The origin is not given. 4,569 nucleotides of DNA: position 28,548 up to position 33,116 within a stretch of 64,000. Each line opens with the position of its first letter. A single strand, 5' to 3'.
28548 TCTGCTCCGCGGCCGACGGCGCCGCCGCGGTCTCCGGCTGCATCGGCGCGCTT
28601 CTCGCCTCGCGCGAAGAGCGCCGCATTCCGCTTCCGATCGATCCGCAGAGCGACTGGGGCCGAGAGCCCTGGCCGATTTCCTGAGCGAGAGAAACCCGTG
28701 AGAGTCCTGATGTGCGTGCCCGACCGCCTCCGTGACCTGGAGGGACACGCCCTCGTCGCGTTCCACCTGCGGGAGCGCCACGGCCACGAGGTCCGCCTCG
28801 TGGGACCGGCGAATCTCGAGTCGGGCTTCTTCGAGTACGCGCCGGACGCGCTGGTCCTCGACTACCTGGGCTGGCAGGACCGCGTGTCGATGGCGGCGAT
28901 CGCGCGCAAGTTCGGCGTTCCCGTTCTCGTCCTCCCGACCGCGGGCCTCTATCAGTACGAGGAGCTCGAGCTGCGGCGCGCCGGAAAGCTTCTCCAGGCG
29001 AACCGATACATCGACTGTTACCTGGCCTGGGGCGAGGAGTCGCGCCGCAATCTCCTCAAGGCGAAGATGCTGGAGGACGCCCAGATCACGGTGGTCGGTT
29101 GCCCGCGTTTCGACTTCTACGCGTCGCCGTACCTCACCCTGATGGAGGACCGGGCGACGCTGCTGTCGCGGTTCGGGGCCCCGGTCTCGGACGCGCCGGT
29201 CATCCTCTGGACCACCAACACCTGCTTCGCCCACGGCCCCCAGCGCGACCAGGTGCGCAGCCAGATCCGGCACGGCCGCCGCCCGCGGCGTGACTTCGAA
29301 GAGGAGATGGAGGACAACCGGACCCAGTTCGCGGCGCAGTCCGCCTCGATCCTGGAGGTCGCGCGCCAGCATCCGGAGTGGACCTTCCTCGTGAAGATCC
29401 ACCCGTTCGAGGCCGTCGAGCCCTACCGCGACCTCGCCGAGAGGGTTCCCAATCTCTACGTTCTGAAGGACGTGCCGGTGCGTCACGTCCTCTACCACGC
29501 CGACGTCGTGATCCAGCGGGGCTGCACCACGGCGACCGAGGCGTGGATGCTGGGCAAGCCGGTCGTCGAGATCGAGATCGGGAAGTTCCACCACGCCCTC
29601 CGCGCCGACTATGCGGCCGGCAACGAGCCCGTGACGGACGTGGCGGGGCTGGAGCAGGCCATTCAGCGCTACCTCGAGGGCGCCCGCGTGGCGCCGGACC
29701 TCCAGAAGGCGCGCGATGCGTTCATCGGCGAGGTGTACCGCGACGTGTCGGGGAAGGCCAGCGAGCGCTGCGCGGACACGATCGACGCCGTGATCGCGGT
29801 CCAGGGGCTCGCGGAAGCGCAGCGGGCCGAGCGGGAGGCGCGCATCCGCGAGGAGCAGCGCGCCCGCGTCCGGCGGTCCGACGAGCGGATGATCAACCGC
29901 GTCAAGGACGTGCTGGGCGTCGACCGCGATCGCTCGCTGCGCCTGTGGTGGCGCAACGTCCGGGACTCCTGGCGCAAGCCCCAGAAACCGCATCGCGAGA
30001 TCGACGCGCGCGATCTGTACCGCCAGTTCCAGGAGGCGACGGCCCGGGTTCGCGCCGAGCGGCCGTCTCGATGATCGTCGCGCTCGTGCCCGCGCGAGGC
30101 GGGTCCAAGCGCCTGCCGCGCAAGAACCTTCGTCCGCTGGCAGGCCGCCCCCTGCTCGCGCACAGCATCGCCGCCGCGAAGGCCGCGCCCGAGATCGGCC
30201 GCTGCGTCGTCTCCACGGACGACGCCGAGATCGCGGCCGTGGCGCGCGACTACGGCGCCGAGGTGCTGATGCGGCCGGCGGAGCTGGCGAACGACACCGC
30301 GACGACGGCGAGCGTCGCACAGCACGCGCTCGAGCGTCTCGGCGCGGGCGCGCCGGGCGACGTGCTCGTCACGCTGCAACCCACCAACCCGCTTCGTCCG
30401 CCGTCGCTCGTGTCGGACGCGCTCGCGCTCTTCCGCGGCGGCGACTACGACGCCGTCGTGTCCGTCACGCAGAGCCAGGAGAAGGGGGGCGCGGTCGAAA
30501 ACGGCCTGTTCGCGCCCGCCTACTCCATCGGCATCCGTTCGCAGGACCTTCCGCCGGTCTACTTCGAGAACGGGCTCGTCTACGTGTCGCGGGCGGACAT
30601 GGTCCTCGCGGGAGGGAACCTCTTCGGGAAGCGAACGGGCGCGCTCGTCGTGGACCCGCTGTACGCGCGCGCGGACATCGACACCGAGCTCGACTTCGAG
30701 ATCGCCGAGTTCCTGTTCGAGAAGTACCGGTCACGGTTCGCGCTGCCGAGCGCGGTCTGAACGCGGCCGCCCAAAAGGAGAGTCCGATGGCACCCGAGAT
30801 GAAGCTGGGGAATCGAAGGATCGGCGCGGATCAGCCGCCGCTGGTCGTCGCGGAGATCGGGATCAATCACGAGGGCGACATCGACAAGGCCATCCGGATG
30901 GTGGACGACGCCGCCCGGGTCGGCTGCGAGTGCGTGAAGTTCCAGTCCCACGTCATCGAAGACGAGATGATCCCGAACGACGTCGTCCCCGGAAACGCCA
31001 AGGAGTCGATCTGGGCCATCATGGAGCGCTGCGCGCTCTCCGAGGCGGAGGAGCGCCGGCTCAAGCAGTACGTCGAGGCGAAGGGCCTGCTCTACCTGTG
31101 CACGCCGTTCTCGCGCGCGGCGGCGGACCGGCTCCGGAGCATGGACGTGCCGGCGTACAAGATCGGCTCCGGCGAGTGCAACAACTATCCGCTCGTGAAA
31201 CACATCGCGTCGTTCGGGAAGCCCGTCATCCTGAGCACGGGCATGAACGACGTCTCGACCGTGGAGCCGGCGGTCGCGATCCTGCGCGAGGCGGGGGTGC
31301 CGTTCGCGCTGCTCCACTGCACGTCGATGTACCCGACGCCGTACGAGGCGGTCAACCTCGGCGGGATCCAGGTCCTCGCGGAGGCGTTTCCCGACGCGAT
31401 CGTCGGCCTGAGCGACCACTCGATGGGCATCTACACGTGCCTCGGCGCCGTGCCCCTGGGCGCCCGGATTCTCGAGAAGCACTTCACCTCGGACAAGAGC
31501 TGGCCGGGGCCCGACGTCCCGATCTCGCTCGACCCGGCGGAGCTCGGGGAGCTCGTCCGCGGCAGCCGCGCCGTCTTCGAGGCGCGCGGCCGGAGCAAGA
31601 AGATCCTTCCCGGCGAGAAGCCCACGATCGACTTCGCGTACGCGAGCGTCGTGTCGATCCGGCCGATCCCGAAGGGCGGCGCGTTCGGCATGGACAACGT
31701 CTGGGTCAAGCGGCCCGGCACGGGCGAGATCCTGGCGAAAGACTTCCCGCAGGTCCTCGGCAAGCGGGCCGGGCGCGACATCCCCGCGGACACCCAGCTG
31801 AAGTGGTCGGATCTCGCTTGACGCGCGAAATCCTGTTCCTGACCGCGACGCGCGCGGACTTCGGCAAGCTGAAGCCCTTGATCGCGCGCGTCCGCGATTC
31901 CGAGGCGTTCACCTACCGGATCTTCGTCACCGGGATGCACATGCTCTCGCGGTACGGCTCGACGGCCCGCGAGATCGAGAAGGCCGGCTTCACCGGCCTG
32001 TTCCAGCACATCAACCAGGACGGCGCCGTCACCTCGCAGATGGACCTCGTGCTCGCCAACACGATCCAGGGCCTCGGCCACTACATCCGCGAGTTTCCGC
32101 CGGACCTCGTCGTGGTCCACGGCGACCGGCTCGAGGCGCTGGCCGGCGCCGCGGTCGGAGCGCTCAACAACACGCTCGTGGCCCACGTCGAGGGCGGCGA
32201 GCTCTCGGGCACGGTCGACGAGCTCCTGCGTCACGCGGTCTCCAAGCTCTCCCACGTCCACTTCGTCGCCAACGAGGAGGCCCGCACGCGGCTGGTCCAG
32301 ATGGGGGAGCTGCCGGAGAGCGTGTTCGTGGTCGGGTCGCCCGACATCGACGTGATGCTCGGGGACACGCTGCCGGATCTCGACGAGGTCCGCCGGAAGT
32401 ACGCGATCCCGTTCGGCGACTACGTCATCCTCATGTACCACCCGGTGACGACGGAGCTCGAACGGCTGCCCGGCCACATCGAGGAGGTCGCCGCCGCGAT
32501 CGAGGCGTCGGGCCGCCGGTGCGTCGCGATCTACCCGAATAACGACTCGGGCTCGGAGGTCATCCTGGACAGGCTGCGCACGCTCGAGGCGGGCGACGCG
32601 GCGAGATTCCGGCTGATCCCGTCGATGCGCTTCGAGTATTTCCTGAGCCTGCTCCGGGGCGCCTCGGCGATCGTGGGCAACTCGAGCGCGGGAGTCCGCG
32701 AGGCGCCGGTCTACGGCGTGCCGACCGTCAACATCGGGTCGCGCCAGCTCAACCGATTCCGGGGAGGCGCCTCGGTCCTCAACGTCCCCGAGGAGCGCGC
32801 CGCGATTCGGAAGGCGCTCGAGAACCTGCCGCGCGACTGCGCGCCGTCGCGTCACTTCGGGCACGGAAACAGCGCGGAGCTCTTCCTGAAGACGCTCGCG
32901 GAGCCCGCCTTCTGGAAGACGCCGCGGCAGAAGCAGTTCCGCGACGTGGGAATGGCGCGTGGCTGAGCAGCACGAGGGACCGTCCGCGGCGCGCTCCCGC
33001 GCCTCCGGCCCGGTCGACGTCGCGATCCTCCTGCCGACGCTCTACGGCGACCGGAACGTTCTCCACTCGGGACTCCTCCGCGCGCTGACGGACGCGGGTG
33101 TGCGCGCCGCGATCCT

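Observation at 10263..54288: A 42-kb, ~36-gene single-strand polysaccharide operon stitched together by overlapping stop/start codons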

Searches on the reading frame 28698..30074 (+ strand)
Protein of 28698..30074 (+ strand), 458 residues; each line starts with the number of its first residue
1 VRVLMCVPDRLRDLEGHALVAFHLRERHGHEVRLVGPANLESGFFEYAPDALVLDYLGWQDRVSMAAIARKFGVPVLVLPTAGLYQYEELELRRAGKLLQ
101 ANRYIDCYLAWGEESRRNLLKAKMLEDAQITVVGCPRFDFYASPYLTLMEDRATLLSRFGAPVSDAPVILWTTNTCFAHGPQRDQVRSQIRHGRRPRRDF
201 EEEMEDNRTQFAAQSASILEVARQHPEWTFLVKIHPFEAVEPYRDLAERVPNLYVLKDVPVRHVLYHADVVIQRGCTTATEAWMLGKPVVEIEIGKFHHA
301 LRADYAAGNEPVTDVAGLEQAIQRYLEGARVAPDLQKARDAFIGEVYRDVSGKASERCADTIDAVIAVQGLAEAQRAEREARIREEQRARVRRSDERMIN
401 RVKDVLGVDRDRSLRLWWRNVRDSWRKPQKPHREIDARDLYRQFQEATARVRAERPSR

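Call 8: search_protein_families(library=pfam, proteins=[window:28698-30074:+], max_evalue=0.001)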
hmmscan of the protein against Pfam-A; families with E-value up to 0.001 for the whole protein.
window:28698-30074:+ (458 aa): 0 families

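Call 13: search_protein_families(library=ncbifam, proteins=[window:28698-30074:+], max_evalue=0.01)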
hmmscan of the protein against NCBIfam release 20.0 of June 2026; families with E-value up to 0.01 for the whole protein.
window:28698-30074:+ (458 aa): 2 families
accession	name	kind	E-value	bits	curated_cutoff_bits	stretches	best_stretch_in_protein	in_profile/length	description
NF046086.1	BFO_1060_trans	domain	1.1e-75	255.1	200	1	3-366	2-364/365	BFO_1060 family glycosyltransferase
TIGR04396.2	surf_polysacc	subfamily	1.9e-56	192.1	125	1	10-389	8-387/427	surface carbohydrate biosynthesis protein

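Call 44: find_homologous_proteins(query=window:28698-30074:+, max_evalue=1e-30)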
Query window:28698-30074:+ (458 aa): 75 proteins with E <= 1e-30 among 8000 candidates.
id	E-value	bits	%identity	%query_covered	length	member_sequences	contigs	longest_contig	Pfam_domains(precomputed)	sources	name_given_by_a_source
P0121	0.0e+0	1030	100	99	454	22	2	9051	-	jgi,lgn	jgi:surface carbohydrate biosynthesis protein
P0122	7.3e-165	567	56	98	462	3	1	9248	-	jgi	jgi:surface carbohydrate biosynthesis protein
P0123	2.9e-155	536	88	56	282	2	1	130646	-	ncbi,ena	-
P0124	5.6e-133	462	59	76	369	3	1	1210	-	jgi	jgi:surface carbohydrate biosynthesis protein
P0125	2.1e-125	437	48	95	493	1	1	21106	-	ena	-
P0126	1.3e-124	435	50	91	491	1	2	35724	-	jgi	jgi:surface carbohydrate biosynthesis protein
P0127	2.0e-123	431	49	89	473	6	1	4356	-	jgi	jgi:surface carbohydrate biosynthesis protein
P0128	2.1e-120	421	47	91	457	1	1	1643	-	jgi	-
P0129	1.6e-118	415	42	93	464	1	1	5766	-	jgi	jgi:surface carbohydrate biosynthesis protein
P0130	1.4e-113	398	43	91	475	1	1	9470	-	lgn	-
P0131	1.6e-111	392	43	93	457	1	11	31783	-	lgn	-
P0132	1.7e-111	392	43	91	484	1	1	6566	-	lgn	-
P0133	2.9e-111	391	43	91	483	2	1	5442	-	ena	-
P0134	4.1e-111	390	41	92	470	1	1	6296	-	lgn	-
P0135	1.5e-110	388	41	91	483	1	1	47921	-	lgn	-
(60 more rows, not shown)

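Call 45: find_encoding_contigs(protein=P0123, flank=10000, max_places=2)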
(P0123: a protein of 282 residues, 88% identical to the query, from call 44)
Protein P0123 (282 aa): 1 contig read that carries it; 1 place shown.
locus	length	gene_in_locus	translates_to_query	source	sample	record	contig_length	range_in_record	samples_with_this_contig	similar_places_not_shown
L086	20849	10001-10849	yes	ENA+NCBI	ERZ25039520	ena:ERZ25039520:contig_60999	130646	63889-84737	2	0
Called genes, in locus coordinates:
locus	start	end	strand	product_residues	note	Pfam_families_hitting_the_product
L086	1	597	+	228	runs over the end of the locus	PF13489:Methyltransf_23, PF08241:Methyltransf_11, PF08242:Methyltransf_12, PF13649:Methyltransf_25 (weak), PF13847:Methyltransf_31 (weak)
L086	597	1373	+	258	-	PF02348:CTP_transf_3, PF12804:NTP_transf_3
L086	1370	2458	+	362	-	PF04101:Glyco_tran_28_C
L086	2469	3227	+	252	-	PF00551:Formyl_trans_N, PF18216:N_formyltrans_C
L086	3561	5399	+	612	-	PF02522:Antibiotic_NAT, PF16254:DUF4910, PF09940:DUF2172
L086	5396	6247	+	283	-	PF19510:DUF6044 (weak)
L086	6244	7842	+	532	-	PF19510:DUF6044, PF09586:YfhO (faint)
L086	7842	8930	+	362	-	PF03102:NeuB, PF08666:SAF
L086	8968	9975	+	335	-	PF01408:GFO_IDH_MocA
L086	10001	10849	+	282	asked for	-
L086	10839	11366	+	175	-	-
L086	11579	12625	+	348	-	PF01408:GFO_IDH_MocA, PF02894:GFO_IDH_MocA_C, PF22725:GFO_IDH_MocA_C3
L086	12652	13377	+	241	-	PF02348:CTP_transf_3, PF12804:NTP_transf_3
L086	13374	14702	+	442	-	PF00202:Aminotran_3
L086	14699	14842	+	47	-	-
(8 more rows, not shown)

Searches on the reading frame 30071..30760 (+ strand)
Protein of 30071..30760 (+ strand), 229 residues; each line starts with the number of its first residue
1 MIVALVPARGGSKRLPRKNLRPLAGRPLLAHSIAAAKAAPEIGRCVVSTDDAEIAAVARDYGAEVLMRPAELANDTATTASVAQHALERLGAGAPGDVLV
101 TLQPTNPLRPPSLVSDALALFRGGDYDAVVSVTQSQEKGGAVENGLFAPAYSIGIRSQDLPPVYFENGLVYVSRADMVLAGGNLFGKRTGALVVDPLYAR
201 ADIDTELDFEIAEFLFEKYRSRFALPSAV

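Call 8: search_protein_families(library=pfam, proteins=[window:30071-30760:+], max_evalue=0.001)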
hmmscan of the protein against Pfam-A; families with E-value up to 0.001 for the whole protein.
window:30071-30760:+ (229 aa): 3 families
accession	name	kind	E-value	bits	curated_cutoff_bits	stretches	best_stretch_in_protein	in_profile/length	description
PF02348.25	CTP_transf_3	-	2.9e-26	93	22.6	1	3-135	1-128/217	Cytidylyltransferase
PF12804.13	NTP_transf_3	-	1.9e-07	31.8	27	1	8-137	5-127/160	MobA-like NTP transferase domain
PF01128.25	IspD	-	0.0008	19.7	27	0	2-90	1-88/221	2-C-methyl-D-erythritol 4-phosphate cytidylyltransferase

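Call 71: search_protein_families(library=ncbifam, proteins=[window:30071-30760:+], max_evalue=1e-10)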
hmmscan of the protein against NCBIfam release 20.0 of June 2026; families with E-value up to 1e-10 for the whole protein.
window:30071-30760:+ (229 aa): 6 families
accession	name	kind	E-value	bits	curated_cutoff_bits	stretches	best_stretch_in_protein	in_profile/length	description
TIGR03584.1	PseF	equivalog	1.1e-45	156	205.7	1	3-217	1-221/222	pseudaminic acid cytidylyltransferase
NF003952.0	PRK05450.1-5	subfamily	1.1e-19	70.6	193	1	2-129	3-124/250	3-deoxy-manno-octulosonate cytidylyltransferase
NF003950.0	PRK05450.1-3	subfamily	1.8e-19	70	234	1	3-126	4-122/248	3-deoxy-manno-octulosonate cytidylyltransferase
NF009905.0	PRK13368.1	subfamily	4.5e-17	62.2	255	1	2-130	3-123/243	3-deoxy-manno-octulosonate cytidylyltransferase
NF003948.0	PRK05450.1-1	equivalog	2.4e-15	56.5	281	1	3-138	7-137/248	3-deoxy-manno-octulosonate cytidylyltransferase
TIGR00466.1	kdsB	equivalog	2e-11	43.8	155.2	1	3-116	4-111/241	3-deoxy-manno-octulosonate cytidylyltransferase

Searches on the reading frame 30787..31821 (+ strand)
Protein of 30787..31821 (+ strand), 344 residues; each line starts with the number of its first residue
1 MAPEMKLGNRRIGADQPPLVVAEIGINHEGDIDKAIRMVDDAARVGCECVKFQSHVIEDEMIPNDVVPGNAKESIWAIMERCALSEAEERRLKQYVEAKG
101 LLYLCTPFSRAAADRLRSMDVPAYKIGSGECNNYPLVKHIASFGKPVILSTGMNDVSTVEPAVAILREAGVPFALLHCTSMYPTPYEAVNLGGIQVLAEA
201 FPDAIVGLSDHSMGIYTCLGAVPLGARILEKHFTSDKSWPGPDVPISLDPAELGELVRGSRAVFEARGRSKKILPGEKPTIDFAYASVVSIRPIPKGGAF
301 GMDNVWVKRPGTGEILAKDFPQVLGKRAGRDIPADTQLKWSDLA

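Call 8: search_protein_families(library=pfam, proteins=[window:30787-31821:+], max_evalue=0.001)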
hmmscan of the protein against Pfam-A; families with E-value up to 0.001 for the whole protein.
window:30787-31821:+ (344 aa): 2 families
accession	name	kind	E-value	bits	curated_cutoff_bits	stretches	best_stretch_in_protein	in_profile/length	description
PF03102.20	NeuB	-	1.2e-74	251.3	22.1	1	38-272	1-241/241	NeuB family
PF08666.17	SAF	-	2.4e-10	41.2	21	1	287-343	3-62/63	SAF domain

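Call 71: search_protein_families(library=ncbifam, proteins=[window:30787-31821:+], max_evalue=1e-10)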
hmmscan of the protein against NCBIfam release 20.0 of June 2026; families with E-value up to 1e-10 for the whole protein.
window:30787-31821:+ (344 aa): 2 families
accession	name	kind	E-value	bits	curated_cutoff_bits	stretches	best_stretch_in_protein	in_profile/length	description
TIGR03569.1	NeuB_NnaB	equivalog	3.9e-108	361.4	399.65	1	19-338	2-329/329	N-acetylneuraminate synthase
TIGR03586.1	PseI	equivalog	5.9e-67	226.2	340.25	1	18-337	2-326/327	pseudaminic acid synthase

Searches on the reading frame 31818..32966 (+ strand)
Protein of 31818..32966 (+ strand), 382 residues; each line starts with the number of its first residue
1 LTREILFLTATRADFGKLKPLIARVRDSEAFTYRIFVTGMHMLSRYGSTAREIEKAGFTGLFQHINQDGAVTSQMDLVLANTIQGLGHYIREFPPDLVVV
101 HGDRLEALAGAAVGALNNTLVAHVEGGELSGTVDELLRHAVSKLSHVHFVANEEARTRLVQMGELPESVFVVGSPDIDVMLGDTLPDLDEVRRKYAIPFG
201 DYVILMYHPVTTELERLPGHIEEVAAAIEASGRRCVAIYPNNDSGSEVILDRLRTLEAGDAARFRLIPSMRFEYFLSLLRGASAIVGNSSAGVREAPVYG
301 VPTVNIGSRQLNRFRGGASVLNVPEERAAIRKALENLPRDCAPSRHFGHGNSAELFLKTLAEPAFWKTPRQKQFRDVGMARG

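Call 8: search_protein_families(library=pfam, proteins=[window:31818-32966:+], max_evalue=0.001)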
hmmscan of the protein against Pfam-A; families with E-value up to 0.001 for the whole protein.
window:31818-32966:+ (382 aa): 1 family
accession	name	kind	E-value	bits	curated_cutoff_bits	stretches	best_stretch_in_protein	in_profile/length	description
PF02350.25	Epimerase_2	-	4.8e-71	239.9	30.6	1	25-360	3-346/347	UDP-N-acetylglucosamine 2-epimerase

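Call 71: search_protein_families(library=ncbifam, proteins=[window:31818-32966:+], max_evalue=1e-10)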
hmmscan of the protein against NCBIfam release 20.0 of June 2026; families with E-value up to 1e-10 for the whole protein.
window:31818-32966:+ (382 aa): 2 families
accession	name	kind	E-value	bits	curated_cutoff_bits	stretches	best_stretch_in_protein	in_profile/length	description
TIGR03568.1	NeuC_NnaA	equivalog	5.3e-115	384.2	235.9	1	4-359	2-364/365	UDP-N-acetylglucosamine 2-epimerase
TIGR00236.1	wecB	equivalog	1.1e-18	67.5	210.15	1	8-306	6-300/366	non-hydrolyzing UDP-N-acetylglucosamine 2-epimerase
